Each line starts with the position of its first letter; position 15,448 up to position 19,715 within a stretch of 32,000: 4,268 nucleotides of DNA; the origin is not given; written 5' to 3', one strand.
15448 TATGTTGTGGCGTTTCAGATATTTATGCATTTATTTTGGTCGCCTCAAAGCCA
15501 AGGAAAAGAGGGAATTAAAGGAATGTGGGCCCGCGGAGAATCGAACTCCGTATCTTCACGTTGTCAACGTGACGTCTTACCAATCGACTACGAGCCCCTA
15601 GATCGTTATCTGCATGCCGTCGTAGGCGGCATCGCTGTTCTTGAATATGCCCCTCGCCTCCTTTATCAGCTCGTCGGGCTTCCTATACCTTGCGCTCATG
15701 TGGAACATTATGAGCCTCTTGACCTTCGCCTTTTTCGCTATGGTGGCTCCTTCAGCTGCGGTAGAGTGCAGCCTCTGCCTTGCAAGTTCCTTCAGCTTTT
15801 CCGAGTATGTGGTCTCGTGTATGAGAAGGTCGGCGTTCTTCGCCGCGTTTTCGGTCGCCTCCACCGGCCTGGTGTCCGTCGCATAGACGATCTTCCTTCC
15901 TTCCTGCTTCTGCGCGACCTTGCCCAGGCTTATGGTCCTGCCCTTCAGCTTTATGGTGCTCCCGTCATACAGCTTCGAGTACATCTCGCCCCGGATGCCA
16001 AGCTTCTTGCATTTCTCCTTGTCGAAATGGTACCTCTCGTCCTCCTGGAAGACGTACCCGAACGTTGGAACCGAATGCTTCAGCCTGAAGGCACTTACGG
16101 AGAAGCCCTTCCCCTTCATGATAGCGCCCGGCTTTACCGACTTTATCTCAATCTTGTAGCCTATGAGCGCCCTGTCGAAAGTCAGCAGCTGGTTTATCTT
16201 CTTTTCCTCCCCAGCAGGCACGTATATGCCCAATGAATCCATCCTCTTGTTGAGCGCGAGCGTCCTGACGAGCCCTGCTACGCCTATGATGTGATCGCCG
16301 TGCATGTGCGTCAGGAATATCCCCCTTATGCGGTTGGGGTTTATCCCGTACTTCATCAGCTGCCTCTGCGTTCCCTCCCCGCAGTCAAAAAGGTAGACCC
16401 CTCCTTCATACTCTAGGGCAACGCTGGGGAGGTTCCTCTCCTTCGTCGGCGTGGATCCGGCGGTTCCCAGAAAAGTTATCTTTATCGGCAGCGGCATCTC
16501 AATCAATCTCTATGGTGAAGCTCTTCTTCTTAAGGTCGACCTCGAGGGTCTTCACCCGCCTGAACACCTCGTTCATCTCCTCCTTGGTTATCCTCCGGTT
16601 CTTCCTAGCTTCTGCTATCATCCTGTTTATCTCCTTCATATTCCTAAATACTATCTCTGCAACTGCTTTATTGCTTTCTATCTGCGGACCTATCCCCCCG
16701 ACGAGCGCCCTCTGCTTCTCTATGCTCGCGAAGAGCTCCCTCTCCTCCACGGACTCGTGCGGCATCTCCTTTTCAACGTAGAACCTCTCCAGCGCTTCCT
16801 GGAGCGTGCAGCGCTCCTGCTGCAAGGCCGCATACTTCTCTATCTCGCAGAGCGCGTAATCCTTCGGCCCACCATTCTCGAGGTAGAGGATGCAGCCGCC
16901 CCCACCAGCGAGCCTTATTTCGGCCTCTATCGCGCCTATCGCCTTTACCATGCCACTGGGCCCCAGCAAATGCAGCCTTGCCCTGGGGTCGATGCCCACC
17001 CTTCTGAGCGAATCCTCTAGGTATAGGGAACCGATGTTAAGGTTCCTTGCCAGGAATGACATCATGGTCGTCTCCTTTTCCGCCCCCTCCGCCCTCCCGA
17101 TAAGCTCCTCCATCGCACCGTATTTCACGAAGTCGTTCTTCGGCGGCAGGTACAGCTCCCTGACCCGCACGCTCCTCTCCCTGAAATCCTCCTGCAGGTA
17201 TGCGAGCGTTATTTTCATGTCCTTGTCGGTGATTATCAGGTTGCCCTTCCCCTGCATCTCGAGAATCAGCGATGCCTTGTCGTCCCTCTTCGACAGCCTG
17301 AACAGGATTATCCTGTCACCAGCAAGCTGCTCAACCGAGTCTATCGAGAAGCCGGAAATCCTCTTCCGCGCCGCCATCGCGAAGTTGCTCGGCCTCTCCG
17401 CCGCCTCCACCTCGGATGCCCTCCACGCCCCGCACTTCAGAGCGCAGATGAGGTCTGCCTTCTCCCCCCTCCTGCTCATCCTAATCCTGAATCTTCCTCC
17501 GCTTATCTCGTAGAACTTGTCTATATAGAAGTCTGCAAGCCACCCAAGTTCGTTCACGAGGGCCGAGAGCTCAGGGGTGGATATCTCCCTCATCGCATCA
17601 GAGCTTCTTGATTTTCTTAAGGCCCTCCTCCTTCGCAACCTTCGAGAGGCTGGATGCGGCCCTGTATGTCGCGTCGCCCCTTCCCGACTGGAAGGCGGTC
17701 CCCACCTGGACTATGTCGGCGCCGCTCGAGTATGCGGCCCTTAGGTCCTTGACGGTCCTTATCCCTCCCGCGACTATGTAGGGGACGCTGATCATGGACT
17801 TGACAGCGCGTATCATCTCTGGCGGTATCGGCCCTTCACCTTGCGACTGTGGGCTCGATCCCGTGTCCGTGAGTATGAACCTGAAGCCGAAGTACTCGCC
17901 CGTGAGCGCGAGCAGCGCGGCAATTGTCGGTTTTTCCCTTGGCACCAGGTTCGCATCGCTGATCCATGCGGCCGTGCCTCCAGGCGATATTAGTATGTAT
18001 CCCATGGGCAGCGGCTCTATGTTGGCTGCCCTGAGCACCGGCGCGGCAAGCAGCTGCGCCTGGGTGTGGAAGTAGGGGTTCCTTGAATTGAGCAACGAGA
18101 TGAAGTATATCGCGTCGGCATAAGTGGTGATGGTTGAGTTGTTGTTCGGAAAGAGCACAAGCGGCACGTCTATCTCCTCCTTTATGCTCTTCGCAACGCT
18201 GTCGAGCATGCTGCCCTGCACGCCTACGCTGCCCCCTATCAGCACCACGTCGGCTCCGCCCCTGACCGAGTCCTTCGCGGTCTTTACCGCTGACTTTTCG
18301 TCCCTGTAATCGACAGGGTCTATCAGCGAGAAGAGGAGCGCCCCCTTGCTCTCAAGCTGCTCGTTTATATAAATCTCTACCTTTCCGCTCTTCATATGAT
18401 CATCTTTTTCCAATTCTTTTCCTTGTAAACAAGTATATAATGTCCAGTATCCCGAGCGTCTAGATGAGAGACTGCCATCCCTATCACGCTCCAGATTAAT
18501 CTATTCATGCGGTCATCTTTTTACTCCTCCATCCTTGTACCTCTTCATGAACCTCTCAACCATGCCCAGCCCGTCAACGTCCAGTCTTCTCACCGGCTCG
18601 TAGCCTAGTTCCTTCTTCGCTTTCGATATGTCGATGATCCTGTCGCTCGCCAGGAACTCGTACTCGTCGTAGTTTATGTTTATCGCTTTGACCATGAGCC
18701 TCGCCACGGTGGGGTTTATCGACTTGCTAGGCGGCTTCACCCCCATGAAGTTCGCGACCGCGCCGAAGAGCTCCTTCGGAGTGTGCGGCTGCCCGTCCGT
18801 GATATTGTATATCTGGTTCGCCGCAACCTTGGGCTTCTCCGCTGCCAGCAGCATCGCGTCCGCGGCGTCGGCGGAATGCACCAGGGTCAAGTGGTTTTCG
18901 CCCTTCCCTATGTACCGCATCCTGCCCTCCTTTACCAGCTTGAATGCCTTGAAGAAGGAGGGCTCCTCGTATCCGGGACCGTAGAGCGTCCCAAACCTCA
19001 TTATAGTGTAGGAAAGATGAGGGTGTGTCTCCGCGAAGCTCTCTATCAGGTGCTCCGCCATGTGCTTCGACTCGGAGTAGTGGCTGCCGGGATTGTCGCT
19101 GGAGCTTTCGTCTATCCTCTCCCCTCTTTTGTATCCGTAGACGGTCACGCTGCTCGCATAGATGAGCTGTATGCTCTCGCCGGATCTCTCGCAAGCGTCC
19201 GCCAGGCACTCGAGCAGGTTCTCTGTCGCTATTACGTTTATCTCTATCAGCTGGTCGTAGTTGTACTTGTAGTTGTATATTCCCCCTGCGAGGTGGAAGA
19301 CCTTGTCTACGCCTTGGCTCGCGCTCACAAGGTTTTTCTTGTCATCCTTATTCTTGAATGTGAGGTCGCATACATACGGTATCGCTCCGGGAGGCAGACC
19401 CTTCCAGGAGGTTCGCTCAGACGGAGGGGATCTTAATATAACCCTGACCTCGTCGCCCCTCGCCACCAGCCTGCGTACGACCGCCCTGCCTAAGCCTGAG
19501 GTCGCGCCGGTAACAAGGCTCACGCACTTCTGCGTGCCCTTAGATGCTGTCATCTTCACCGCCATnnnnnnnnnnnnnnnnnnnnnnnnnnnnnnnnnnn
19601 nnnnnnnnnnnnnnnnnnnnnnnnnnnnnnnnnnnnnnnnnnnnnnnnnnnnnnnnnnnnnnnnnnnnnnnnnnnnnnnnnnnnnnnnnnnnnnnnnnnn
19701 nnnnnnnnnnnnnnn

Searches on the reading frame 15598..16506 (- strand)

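Call 84: search_protein_families(library=pfam, proteins=[window:15598-16506:-], max_evalue=0.00001)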
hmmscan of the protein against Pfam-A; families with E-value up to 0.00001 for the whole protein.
window:15598-16506:- (302 aa): 4 families
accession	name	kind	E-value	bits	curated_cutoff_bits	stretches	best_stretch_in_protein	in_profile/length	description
PF12706.13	Lactamase_B_2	-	2.6e-19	70.1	27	2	39-158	4-135/200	Beta-lactamase superfamily domain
PF00753.33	Lactamase_B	-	9e-14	52.3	22.7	1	28-119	8-97/196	Metallo-beta-lactamase superfamily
PF13691.12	Lactamase_B_4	-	3.5e-11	43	27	1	18-73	4-61/63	tRNase Z endonuclease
PF23023.1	Anti-Pycsar_Apyc1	-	4.6e-06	26.7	50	1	9-99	4-92/250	Anti-Pycsar protein Apyc1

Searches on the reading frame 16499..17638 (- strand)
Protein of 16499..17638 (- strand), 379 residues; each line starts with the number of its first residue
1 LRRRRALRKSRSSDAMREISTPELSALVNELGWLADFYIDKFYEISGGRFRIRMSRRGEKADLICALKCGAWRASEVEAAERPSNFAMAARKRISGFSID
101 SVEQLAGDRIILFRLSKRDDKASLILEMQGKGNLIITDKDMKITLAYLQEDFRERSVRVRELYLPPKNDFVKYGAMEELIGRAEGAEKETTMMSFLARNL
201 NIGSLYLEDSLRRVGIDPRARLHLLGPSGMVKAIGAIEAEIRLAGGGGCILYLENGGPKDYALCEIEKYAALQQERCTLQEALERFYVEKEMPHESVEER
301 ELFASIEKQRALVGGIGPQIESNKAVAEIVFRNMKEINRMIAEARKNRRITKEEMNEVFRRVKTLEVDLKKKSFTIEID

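Call 84: search_protein_families(library=pfam, proteins=[window:16499-17638:-], max_evalue=0.00001)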
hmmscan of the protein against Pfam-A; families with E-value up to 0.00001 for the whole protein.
window:16499-17638:- (379 aa): 1 family
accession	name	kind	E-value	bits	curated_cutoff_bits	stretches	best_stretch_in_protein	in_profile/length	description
PF05833.16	NFACT_N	-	9.9e-24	84.4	31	1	24-301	5-303/456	NFACT N-terminal and middle domains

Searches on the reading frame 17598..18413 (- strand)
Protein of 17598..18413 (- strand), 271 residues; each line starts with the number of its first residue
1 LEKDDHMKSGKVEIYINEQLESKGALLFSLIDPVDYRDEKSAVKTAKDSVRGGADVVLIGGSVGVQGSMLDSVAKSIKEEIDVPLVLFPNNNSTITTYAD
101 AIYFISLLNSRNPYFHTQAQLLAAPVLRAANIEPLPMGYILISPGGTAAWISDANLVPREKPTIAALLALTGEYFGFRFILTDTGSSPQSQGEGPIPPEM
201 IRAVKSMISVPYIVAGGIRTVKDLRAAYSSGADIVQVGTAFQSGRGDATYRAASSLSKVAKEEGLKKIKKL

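Call 84: search_protein_families(library=pfam, proteins=[window:17598-18413:-], max_evalue=0.00001)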
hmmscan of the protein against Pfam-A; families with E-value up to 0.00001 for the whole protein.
window:17598-18413:- (271 aa): 3 families
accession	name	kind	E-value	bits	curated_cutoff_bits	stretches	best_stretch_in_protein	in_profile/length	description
PF01884.23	PcrB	-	3.1e-36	125.4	23.9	1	30-250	11-219/226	PcrB family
PF03060.21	NMO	-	5.1e-08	33.1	28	1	200-242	184-226/331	Nitronate monooxygenase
PF00977.27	His_biosynth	-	6.5e-06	26.2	23.6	0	199-241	63-222/228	Histidine biosynthesis protein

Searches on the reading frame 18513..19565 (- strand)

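Call 84: search_protein_families(library=pfam, proteins=[window:18513-19565:-], max_evalue=0.00001)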
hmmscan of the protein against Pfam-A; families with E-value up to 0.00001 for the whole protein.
window:18513-19565:- (350 aa): 7 families
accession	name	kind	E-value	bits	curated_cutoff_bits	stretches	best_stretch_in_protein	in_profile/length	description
PF01370.27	Epimerase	-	5.1e-36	124.7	20.9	1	17-255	2-239/240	NAD dependent epimerase/dehydratase family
PF16363.11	GDP_Man_Dehyd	-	1.4e-22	81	27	1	17-326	1-323/332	GDP-mannose 4,6 dehydratase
PF01073.25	3Beta_HSD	-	7.3e-20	71.6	22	1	17-280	1-274/280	3-beta hydroxysteroid dehydrogenase/isomerase family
PF07993.18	NAD_binding_4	-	4.3e-13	49.4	20.1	1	83-199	86-210/258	Male sterility protein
PF13460.12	NAD_binding_10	-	4e-11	43.5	27.2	1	20-195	1-147/184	NAD(P)H-binding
PF04321.23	RmlD_sub_bind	-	4.6e-09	36.2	27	1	17-278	4-235/287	RmlD substrate binding domain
PF00106.31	adh_short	-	1.2e-07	31.9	26.6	1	16-141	3-138/195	short chain dehydrogenase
